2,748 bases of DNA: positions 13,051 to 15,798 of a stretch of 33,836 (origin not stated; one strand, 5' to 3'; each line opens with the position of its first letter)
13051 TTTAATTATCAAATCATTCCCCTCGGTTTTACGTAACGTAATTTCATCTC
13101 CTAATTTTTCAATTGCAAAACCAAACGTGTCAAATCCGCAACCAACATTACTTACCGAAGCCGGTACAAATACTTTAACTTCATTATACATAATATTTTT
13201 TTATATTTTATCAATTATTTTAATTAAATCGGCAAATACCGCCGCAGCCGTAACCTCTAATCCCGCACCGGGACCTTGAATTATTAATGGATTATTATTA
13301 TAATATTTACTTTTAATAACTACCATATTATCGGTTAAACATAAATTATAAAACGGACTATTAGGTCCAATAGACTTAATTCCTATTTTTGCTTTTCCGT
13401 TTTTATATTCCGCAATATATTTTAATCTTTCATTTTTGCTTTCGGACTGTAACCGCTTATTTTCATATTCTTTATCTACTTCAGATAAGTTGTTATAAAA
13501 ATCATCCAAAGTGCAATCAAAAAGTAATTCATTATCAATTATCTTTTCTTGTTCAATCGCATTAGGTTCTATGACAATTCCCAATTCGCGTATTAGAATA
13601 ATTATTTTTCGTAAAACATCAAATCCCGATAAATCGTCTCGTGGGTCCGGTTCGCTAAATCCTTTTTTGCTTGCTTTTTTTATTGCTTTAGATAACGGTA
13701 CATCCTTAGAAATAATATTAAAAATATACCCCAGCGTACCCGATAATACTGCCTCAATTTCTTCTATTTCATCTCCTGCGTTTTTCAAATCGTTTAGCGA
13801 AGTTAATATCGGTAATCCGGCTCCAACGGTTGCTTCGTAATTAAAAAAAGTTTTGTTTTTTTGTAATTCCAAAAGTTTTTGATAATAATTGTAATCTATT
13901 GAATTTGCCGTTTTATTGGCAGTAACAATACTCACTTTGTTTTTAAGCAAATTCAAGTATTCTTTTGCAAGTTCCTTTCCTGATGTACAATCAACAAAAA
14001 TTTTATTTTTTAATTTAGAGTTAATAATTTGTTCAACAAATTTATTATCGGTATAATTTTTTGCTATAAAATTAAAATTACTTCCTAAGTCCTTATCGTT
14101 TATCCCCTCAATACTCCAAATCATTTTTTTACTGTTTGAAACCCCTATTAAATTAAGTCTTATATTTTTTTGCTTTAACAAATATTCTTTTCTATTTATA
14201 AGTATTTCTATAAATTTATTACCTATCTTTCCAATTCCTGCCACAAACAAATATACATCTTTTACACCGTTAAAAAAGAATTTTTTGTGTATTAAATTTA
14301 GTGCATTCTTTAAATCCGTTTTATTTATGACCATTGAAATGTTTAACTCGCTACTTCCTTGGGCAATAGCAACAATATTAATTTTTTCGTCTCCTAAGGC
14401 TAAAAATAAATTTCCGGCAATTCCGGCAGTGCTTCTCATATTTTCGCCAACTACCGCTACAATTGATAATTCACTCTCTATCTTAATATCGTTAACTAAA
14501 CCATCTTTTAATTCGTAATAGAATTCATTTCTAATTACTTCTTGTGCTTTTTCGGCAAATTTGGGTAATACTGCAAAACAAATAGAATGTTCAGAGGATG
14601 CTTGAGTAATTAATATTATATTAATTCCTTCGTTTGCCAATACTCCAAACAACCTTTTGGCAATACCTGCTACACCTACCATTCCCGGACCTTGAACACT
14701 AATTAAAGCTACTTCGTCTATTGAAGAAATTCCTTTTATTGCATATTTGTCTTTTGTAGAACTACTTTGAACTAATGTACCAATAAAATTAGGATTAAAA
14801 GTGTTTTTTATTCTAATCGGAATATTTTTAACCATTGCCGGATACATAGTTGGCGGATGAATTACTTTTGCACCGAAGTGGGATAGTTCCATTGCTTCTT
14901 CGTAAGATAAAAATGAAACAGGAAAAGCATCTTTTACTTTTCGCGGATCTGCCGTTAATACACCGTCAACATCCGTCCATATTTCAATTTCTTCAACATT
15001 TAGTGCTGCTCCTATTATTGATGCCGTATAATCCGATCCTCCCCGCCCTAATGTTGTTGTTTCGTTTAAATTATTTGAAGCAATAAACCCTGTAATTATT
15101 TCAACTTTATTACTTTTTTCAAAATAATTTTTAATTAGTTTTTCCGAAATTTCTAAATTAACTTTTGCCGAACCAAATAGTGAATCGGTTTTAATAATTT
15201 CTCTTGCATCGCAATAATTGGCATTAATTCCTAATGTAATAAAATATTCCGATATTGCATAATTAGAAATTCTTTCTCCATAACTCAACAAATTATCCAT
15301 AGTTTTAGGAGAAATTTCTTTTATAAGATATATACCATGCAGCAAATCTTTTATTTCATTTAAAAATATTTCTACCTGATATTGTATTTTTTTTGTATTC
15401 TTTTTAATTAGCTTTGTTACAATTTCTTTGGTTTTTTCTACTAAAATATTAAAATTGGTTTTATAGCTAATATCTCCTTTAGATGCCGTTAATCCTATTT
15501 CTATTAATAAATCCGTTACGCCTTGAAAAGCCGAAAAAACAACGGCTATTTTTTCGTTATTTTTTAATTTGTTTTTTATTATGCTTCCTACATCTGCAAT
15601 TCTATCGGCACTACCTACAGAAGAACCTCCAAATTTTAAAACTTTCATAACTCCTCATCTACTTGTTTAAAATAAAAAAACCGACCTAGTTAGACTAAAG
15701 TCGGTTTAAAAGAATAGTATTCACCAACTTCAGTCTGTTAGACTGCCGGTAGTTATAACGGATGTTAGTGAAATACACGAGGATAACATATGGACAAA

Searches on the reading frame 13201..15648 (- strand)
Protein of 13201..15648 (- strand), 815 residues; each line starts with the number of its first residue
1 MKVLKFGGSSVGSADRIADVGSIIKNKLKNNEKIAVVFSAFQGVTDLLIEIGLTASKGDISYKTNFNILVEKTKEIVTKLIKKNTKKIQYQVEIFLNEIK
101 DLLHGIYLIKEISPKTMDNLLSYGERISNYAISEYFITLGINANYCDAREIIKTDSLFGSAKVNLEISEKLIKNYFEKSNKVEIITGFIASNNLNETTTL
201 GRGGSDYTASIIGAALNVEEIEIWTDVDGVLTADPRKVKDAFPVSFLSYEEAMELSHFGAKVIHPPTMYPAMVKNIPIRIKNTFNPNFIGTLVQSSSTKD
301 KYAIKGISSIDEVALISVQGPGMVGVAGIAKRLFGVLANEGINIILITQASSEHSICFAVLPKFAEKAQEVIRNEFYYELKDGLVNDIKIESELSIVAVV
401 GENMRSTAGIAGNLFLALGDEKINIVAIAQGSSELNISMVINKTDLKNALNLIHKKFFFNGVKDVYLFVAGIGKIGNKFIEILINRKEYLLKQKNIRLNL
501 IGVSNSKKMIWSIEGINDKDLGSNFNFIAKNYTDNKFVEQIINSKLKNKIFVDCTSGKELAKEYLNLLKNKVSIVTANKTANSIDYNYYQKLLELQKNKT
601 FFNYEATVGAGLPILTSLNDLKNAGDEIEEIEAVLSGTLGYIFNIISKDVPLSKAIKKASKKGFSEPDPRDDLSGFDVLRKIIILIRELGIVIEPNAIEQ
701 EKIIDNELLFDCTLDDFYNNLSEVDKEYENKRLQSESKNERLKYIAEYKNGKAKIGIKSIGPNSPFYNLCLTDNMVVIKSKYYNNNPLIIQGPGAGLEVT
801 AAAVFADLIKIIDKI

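Call 6: search_protein_families(library=ncbifam, proteins=[window:13201-15648:-])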
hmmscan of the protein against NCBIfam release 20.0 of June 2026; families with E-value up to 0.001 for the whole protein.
window:13201-15648:- (815 aa): 31 families (the best 25 are shown)
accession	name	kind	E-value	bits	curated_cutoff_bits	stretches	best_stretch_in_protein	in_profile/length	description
NF006959.0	PRK09436.1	equivalog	1.4e-289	962.8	726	1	1-813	1-814/819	bifunctional aspartate kinase/homoserine dehydrogenase I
NF007003.0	PRK09466.1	subfamily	2.5e-169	565.3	582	1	3-814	14-809/810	bifunctional aspartate kinase/homoserine dehydrogenase II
NF004938.0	PRK06291.1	equivalog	2.4e-139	465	528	1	2-458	3-462/468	aspartate kinase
TIGR00657.1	asp_kinases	subfamily_domain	1.9e-120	402.9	208.7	1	3-458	5-441/442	aspartate kinase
TIGR00656.1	asp_kin_monofn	equivalog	1.4e-107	360.2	402.25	1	3-458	5-405/407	aspartate kinase, monofunctional class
NF006570.0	PRK09084.1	equivalog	1.8e-105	353.7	455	1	1-458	4-449/452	lysine-sensitive aspartokinase 3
NF005155.0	PRK06635.1-4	equivalog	5.4e-75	252.9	346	2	108-458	57-402/407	aspartate kinase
NF006540.0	PRK09034.1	equivalog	1.2e-73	248.3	434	1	1-459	1-450/454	aspartate kinase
NF006515.0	PRK08961.1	equivalog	1.8e-73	247.9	802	1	2-466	10-468/861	bifunctional aspartate kinase/diaminopimelate decarboxylase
NF005154.0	PRK06635.1-2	equivalog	5e-72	243.5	376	2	113-458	63-403/407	aspartate kinase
NF006068.0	PRK08210.1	equivalog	3.1e-68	230.8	474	1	110-458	64-401/405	aspartate kinase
NF005656.0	PRK07431.1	equivalog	2.4e-64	217.9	657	4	111-300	60-249/587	aspartate kinase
NF005153.0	PRK06635.1-1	equivalog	2.1e-62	211.5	585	2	110-473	58-420/421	aspartate kinase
NF004579.0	PRK05925.1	equivalog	4.4e-60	203.9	665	1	3-458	5-433/440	aspartate kinase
NF005156.0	PRK06635.1-5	equivalog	1.4e-59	201.9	594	2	112-460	61-403/411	aspartate kinase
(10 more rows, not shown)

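Call 8: find_related_loci(query=window:13201-15648:-, collection=genome_contigs, flank=4000)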
Query window:13201-15648:- (815 aa) in genome_contigs; peptide patterns used: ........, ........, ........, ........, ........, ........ (x = any residue, [..] = any of these).
180 stretches matched a pattern; 18 encode a relative of the query (tblastn E <= 1e-3); 18 distinct loci.
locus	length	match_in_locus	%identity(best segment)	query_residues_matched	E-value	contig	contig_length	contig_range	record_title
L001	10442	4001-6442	74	1-814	0e+0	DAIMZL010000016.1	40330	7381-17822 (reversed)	MAG TPA_asm: Melioribacteraceae bacterium isolate CTOTU7585 NODE_1779_length_40330_cov_28.161092, whole genome shotgun s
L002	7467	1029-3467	49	1-811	0e+0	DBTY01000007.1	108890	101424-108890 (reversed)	MAG TPA_asm: Ignavibacteriales bacterium UBA1304 UBA1304_contig_7354, whole genome shotgun sequence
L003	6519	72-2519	46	2-815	0e+0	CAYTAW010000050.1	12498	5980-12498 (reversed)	MAG TPA_asm: uncultured Bdellovibrionales bacterium isolate SRP257259_co1_208 genome assembly, contig: NODE_7048_length_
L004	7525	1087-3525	48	1-811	0e+0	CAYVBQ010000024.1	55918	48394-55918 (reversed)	MAG TPA_asm: uncultured Melioribacter sp. isolate SRP302447_co1_415 genome assembly, contig: NODE_1758_length_55918_cov_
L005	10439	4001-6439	47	1-811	0e+0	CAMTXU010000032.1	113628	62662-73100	MAG: uncultured Ignavibacteriae bacterium isolate G04_MAG_00033 genome assembly, contig: G04_MAG_00033_000000000009, who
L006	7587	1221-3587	44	1-811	0e+0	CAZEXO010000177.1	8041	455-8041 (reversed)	MAG TPA_asm: uncultured Melioribacteraceae bacterium isolate SRP192927_co6_88 genome assembly, contig: NODE_23948_length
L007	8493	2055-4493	48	1-811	0e+0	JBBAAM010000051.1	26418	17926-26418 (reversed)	MAG: Melioribacteraceae bacterium isolate SO_2017_GW3_42 scaffold_1088_c1_OW296A_2017, whole genome shotgun sequence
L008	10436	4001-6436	43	1-811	0e+0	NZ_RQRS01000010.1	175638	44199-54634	Pedobacter nototheniae strain 36B243 NODE_10_length_175638_cov_17.141780, whole genome shotgun sequence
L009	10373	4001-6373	43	1-807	0e+0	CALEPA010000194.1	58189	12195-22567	MAG TPA_asm: uncultured Candidatus Marinimicrobia bacterium isolate DRR093005_bin.25_CONCOCT_v1.1_MAG genome assembly, c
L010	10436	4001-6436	42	1-811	0e+0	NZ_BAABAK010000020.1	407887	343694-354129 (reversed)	Pedobacter ginsengiterrae strain JCM 17338 sequence20, whole genome shotgun sequence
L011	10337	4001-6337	42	2-791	0e+0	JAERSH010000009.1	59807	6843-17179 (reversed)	MAG: Candidatus Neomarinimicrobiota bacterium isolate BH1 c_000000000379, whole genome shotgun sequence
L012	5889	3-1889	48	184-811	0e+0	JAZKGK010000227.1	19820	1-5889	MAG: Bacteroidota bacterium isolate DC_RB_04_SPN110320-bin044_1 DCRB04SPN_B044_1_000000000227, whole genome shotgun sequ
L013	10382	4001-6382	44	1-810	0e+0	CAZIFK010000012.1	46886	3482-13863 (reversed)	MAG TPA_asm: uncultured bacterium isolate binchicken_co62_21 genome assembly, contig: NODE_157_length_46886_cov_11.63564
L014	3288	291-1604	32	1-460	3e-58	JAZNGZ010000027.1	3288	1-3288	MAG: Muribaculaceae bacterium isolate T1900044698_TS20190164.MAGScoT_cleanbin_000002 SGB_1787_k141_367544, whole genome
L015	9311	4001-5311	33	1-458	1e-57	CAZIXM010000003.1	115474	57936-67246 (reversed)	MAG TPA_asm: uncultured Muribaculum sp. isolate SRP222994_co1_226 genome assembly, contig: NODE_126_length_115474_cov_10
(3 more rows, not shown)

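Call 15: find_homologous_proteins(query=window:13201-15648:-, max_evalue=1e-100)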
Query window:13201-15648:- (815 aa): 7988 proteins with E <= 1e-100 among 8000 candidates; the best 120 are listed.
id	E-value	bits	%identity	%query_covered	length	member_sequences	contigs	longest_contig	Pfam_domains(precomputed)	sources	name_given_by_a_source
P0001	0.0e+0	1752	100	100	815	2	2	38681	PF00696.34,PF22468.3,PF01842.32,PF00742.25,PF13840.13,PF03447.23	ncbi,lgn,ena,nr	ncbi:MAG TPA: bifunctional aspartate kinase/homoserine dehydrogenase I [Melioribacteraceae bacterium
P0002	0.0e+0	1320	74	100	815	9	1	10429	PF00696.34,PF22468.3,PF01842.32,PF00742.25,PF13840.13,PF03447.23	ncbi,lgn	-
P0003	0.0e+0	1272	72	100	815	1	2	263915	PF00696.34,PF22468.3,PF01842.32,PF00742.25,PF13840.13,PF03447.23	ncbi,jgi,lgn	jgi:aspartokinase/homoserine dehydrogenase 1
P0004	0.0e+0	1093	65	100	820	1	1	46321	PF00696.34,PF22468.3,PF01842.32,PF00742.25,PF13840.13,PF03447.23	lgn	-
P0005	0.0e+0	1087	64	100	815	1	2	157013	PF00696.34,PF22468.3,PF01842.32,PF00742.25,PF13840.13,PF03447.23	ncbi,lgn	-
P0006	2.5e-294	996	78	73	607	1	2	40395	PF00696.34,PF22468.3,PF01842.32,PF13840.13,PF03447.23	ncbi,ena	-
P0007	2.4e-281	954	57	100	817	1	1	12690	PF00696.34,PF22468.3,PF01842.32,PF00742.25,PF13840.13,PF03447.23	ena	-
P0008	8.7e-281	952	57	100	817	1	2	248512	PF00696.34,PF22468.3,PF01842.32,PF00742.25,PF13840.13,PF03447.23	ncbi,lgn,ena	-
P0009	1.0e-280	951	56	100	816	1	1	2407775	PF00696.34,PF22468.3,PF01842.32,PF00742.25,PF13840.13,PF03447.23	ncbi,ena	-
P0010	3.6e-278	943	56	100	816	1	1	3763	PF00696.34,PF22468.3,PF01842.32,PF00742.25,PF13840.13,PF03447.23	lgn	-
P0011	8.6e-278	942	56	100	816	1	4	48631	PF00696.34,PF22468.3,PF01842.32,PF00742.25,PF13840.13,PF03447.23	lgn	-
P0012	1.0e-277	942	56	100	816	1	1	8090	PF00696.34,PF22468.3,PF01842.32,PF00742.25,PF13840.13,PF03447.23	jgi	-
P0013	1.3e-275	935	56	100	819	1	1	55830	PF00696.34,PF22468.3,PF01842.32,PF00742.25,PF13840.13,PF03447.23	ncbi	ncbi:MAG: bifunctional aspartate kinase/homoserine dehydrogenase I [bacterium]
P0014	1.9e-261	888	52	100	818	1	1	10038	PF00696.34,PF22468.3,PF01842.32,PF00742.25,PF13840.13,PF03447.23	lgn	-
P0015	2.0e-259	881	52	100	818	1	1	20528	PF00696.34,PF22468.3,PF01842.32,PF00742.25,PF13840.13,PF03447.23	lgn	-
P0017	1.2e-255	869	51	100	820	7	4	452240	PF00696.34,PF22468.3,PF01842.32,PF00742.25,PF13840.13,PF03447.23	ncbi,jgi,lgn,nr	ncbi:MAG: bifunctional aspartate kinase/homoserine dehydrogenase I [Ignavibacteria bacterium]|jgi:as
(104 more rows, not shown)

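Call 17: find_encoding_contigs(protein=P0003, flank=3500, max_places=2)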
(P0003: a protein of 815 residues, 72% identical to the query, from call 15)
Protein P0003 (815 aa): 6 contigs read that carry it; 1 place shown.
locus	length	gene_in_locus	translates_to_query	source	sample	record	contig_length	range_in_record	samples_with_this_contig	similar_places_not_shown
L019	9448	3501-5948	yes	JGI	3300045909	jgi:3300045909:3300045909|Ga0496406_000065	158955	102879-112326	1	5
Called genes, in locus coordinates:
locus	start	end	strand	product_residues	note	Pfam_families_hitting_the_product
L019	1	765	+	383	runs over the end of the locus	PF01053:Cys_Met_Meta_PP, PF00155:Aminotran_1_2, PF06838:Met_gamma_lyase, PF00266:Aminotran_5 (weak)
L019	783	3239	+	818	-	PF00696:AA_kinase, PF13840:ACT_7 (faint), PF01842:ACT (faint), PF22468:ACT_9, PF03447:NAD_binding_3, PF00742:Homoserine_dh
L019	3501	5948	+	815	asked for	PF00696:AA_kinase, PF01842:ACT (weak), PF22468:ACT_9, PF13840:ACT_7 (weak), PF22468:ACT_9, PF03447:NAD_binding_3, PF00742:Homoserine_dh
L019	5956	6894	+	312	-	PF00288:GHMP_kinases_N, PF08544:GHMP_kinases_C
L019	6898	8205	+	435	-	PF14821:Thr_synth_N, PF00291:PALP, PF24857:THR4_C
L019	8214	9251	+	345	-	PF01118:Semialdhyde_dh, PF02774:Semialdhyde_dhC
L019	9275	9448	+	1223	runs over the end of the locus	PF12447:DUF3683, PF01565:FAD_binding_4, PF02913:FAD-oxidase_C, PF13183:Fer4_8, PF02754:CCG, PF11880:DUF3400 (weak)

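Call 18: find_encoding_contigs(protein=P0004, flank=3500, max_places=2)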
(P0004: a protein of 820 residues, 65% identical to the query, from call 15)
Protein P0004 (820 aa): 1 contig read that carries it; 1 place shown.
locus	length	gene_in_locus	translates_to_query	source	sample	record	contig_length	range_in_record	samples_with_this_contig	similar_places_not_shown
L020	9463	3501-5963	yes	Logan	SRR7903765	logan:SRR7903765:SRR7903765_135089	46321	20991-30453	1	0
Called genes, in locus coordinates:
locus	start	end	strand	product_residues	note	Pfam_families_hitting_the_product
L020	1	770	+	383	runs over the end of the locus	PF01053:Cys_Met_Meta_PP, PF00155:Aminotran_1_2, PF06838:Met_gamma_lyase, PF00266:Aminotran_5 (weak)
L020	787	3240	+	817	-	PF00696:AA_kinase, PF13840:ACT_7 (faint), PF01842:ACT (faint), PF22468:ACT_9, PF03447:NAD_binding_3, PF00742:Homoserine_dh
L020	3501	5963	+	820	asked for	PF00696:AA_kinase, PF01842:ACT (weak), PF22468:ACT_9, PF13840:ACT_7 (weak), PF22468:ACT_9, PF03447:NAD_binding_3, PF00742:Homoserine_dh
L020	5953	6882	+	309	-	PF00288:GHMP_kinases_N, PF08544:GHMP_kinases_C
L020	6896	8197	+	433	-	PF14821:Thr_synth_N, PF00291:PALP, PF24857:THR4_C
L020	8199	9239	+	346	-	PF01118:Semialdhyde_dh, PF02774:Semialdhyde_dhC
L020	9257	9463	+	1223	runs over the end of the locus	PF12447:DUF3683, PF01565:FAD_binding_4, PF02913:FAD-oxidase_C, PF12838:Fer4_7 (weak), PF13183:Fer4_8, PF02754:CCG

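Call 19: find_encoding_contigs(protein=P0005, flank=3500, max_places=2)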
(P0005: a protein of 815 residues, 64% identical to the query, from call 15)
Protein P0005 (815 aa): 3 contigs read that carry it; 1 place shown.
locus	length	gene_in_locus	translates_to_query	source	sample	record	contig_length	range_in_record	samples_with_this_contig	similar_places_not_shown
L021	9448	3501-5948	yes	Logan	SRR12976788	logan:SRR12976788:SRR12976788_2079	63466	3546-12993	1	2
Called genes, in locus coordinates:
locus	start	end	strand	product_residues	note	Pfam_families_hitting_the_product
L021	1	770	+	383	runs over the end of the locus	PF01053:Cys_Met_Meta_PP, PF06838:Met_gamma_lyase, PF00155:Aminotran_1_2, PF00266:Aminotran_5 (weak)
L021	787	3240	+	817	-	PF00696:AA_kinase, PF13840:ACT_7 (faint), PF01842:ACT (faint), PF22468:ACT_9, PF03447:NAD_binding_3, PF00742:Homoserine_dh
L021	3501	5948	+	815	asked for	PF00696:AA_kinase, PF01842:ACT (weak), PF13840:ACT_7 (weak), PF22468:ACT_9, PF13840:ACT_7 (weak), PF22468:ACT_9, PF03447:NAD_binding_3, PF00742:Homoserine_dh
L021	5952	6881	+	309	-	PF22700:MVD-like_N (faint), PF00288:GHMP_kinases_N, PF08544:GHMP_kinases_C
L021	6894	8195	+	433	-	PF14821:Thr_synth_N, PF00291:PALP, PF24857:THR4_C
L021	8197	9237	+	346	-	PF01118:Semialdhyde_dh, PF02774:Semialdhyde_dhC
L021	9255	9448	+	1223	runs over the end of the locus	PF12447:DUF3683, PF01565:FAD_binding_4, PF02913:FAD-oxidase_C, PF13183:Fer4_8, PF02754:CCG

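Call 21: find_encoding_contigs(protein=P0008, flank=3500, max_places=2)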
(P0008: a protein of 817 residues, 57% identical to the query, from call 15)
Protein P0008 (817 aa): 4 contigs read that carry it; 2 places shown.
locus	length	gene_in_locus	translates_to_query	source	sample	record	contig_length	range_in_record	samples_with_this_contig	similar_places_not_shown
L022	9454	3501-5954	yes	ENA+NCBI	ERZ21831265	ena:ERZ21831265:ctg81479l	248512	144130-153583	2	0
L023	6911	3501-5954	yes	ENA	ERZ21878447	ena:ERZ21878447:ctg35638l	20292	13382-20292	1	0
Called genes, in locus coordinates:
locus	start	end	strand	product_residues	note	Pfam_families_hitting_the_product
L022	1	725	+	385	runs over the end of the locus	PF01053:Cys_Met_Meta_PP, PF00155:Aminotran_1_2, PF01041:DegT_DnrJ_EryC1 (weak), PF06838:Met_gamma_lyase, PF00266:Aminotran_5 (weak)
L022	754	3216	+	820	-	PF00696:AA_kinase, PF01842:ACT (faint), PF22468:ACT_9, PF13840:ACT_7 (weak), PF22468:ACT_9, PF03447:NAD_binding_3, PF00742:Homoserine_dh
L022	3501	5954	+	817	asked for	PF00696:AA_kinase, PF01842:ACT (faint), PF13840:ACT_7 (weak), PF22468:ACT_9, PF13840:ACT_7 (weak), PF22468:ACT_9, PF03447:NAD_binding_3, PF00742:Homoserine_dh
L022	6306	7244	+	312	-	PF00288:GHMP_kinases_N, PF08544:GHMP_kinases_C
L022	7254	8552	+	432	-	PF14821:Thr_synth_N, PF00291:PALP, PF24857:THR4_C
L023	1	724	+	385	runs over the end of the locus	PF01053:Cys_Met_Meta_PP, PF00155:Aminotran_1_2, PF01041:DegT_DnrJ_EryC1 (weak), PF06838:Met_gamma_lyase, PF00266:Aminotran_5 (weak)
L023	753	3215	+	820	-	PF00696:AA_kinase, PF01842:ACT (faint), PF22468:ACT_9, PF13840:ACT_7 (weak), PF22468:ACT_9, PF03447:NAD_binding_3, PF00742:Homoserine_dh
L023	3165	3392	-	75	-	-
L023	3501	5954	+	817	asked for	PF00696:AA_kinase, PF01842:ACT (faint), PF13840:ACT_7 (weak), PF22468:ACT_9, PF13840:ACT_7 (weak), PF22468:ACT_9, PF03447:NAD_binding_3, PF00742:Homoserine_dh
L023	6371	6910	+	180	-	?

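Call 22: find_encoding_contigs(protein=P0009, flank=3500, max_places=2)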
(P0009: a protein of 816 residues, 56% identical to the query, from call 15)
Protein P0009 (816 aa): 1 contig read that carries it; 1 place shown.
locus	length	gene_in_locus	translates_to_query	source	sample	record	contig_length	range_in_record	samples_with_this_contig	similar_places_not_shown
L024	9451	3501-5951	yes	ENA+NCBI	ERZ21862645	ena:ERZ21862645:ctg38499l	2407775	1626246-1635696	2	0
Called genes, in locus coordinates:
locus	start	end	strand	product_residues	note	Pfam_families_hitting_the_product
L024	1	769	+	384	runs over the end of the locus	PF01053:Cys_Met_Meta_PP, PF01041:DegT_DnrJ_EryC1 (faint), PF06838:Met_gamma_lyase, PF00155:Aminotran_1_2, PF00266:Aminotran_5 (weak)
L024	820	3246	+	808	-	PF00696:AA_kinase, PF01842:ACT (faint), PF22468:ACT_9, PF13840:ACT_7 (weak), PF22468:ACT_9, PF03447:NAD_binding_3, PF00742:Homoserine_dh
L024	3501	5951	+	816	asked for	PF00696:AA_kinase, PF01842:ACT (faint), PF13840:ACT_7 (weak), PF22468:ACT_9, PF03447:NAD_binding_3, PF00742:Homoserine_dh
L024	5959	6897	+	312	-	PF00288:GHMP_kinases_N, PF08544:GHMP_kinases_C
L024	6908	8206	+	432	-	PF14821:Thr_synth_N, PF00291:PALP, PF24857:THR4_C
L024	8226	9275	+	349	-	PF01118:Semialdhyde_dh, PF02774:Semialdhyde_dhC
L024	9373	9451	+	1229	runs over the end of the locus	PF12447:DUF3683, PF01565:FAD_binding_4, PF02913:FAD-oxidase_C, PF13534:Fer4_17 (faint), PF14697:Fer4_21 (faint), PF13183:Fer4_8, PF02754:CCG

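Call 23: find_encoding_contigs(protein=P0013, flank=3500, max_places=2)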
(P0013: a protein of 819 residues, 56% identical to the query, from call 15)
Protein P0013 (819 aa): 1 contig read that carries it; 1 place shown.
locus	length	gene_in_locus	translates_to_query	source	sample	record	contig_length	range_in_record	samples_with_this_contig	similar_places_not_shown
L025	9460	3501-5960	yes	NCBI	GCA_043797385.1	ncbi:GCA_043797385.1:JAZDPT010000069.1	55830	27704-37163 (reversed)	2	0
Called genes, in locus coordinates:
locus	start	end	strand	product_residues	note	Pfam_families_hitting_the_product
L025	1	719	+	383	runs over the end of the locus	PF01053:Cys_Met_Meta_PP, PF00155:Aminotran_1_2, PF01041:DegT_DnrJ_EryC1 (weak), PF06838:Met_gamma_lyase, PF00266:Aminotran_5 (weak)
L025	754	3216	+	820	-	PF00696:AA_kinase, PF01842:ACT (faint), PF22468:ACT_9, PF13840:ACT_7 (weak), PF22468:ACT_9, PF03447:NAD_binding_3, PF00742:Homoserine_dh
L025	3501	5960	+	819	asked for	PF00696:AA_kinase, PF01842:ACT (faint), PF13840:ACT_7 (weak), PF22468:ACT_9, PF13840:ACT_7 (weak), PF22468:ACT_9, PF03447:NAD_binding_3, PF00742:Homoserine_dh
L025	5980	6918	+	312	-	PF00288:GHMP_kinases_N, PF08544:GHMP_kinases_C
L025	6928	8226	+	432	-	PF14821:Thr_synth_N, PF00291:PALP, PF24857:THR4_C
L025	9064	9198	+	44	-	-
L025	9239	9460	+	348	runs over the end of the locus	PF01118:Semialdhyde_dh, PF02774:Semialdhyde_dhC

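Call 24: find_encoding_contigs(protein=P0011, flank=3500, max_places=2)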
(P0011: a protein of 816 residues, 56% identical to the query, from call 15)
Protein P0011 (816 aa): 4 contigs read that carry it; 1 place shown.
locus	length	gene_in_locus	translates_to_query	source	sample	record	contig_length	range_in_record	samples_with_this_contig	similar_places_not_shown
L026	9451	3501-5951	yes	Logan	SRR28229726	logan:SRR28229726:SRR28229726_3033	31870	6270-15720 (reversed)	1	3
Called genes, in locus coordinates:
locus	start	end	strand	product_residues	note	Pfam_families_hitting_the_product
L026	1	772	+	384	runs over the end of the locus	PF01053:Cys_Met_Meta_PP, PF01041:DegT_DnrJ_EryC1 (faint), PF06838:Met_gamma_lyase, PF00155:Aminotran_1_2, PF00266:Aminotran_5 (weak)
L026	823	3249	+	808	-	PF00696:AA_kinase, PF01842:ACT (faint), PF22468:ACT_9, PF13840:ACT_7 (weak), PF22468:ACT_9, PF03447:NAD_binding_3, PF00742:Homoserine_dh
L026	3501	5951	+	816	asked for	PF00696:AA_kinase, PF01842:ACT (faint), PF13840:ACT_7 (weak), PF22468:ACT_9, PF03447:NAD_binding_3, PF00742:Homoserine_dh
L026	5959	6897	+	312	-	PF22700:MVD-like_N (faint), PF00288:GHMP_kinases_N, PF08544:GHMP_kinases_C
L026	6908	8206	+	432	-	PF14821:Thr_synth_N, PF00291:PALP, PF24857:THR4_C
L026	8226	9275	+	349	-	PF01118:Semialdhyde_dh, PF02774:Semialdhyde_dhC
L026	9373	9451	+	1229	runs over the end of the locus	PF12447:DUF3683, PF01565:FAD_binding_4, PF02913:FAD-oxidase_C, PF13534:Fer4_17 (faint), PF14697:Fer4_21 (faint), PF13183:Fer4_8, PF02754:CCG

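Call 27: find_encoding_contigs(protein=P0007, flank=1500, max_places=2)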
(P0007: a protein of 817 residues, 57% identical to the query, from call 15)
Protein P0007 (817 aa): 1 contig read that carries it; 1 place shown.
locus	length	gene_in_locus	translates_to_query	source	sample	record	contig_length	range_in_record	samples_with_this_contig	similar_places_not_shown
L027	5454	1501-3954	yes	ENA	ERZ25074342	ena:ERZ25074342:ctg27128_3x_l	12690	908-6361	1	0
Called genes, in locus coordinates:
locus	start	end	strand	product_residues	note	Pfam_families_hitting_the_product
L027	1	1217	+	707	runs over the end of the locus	?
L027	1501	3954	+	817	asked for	PF00696:AA_kinase, PF01842:ACT (faint), PF13840:ACT_7 (weak), PF22468:ACT_9, PF13840:ACT_7 (weak), PF22468:ACT_9, PF03447:NAD_binding_3, PF00742:Homoserine_dh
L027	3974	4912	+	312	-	PF00288:GHMP_kinases_N, PF08544:GHMP_kinases_C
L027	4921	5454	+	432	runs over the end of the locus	PF14821:Thr_synth_N, PF00291:PALP, PF24857:THR4_C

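Call 28: find_encoding_contigs(protein=P0012, flank=1500, max_places=2)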
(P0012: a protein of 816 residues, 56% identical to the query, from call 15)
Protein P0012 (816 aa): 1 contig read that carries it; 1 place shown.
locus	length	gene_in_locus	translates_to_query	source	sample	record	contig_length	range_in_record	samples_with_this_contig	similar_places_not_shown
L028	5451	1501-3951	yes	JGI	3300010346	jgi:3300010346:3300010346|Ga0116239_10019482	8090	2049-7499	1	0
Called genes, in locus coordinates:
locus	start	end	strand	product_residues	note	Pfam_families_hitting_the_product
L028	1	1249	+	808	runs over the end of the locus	PF00696:AA_kinase, PF01842:ACT (faint), PF22468:ACT_9, PF13840:ACT_7 (weak), PF22468:ACT_9, PF03447:NAD_binding_3, PF00742:Homoserine_dh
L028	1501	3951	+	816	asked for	PF00696:AA_kinase, PF01842:ACT (faint), PF13840:ACT_7 (weak), PF22468:ACT_9, PF03447:NAD_binding_3, PF00742:Homoserine_dh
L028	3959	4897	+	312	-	PF22700:MVD-like_N (weak), PF00288:GHMP_kinases_N, PF08544:GHMP_kinases_C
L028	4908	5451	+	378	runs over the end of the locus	?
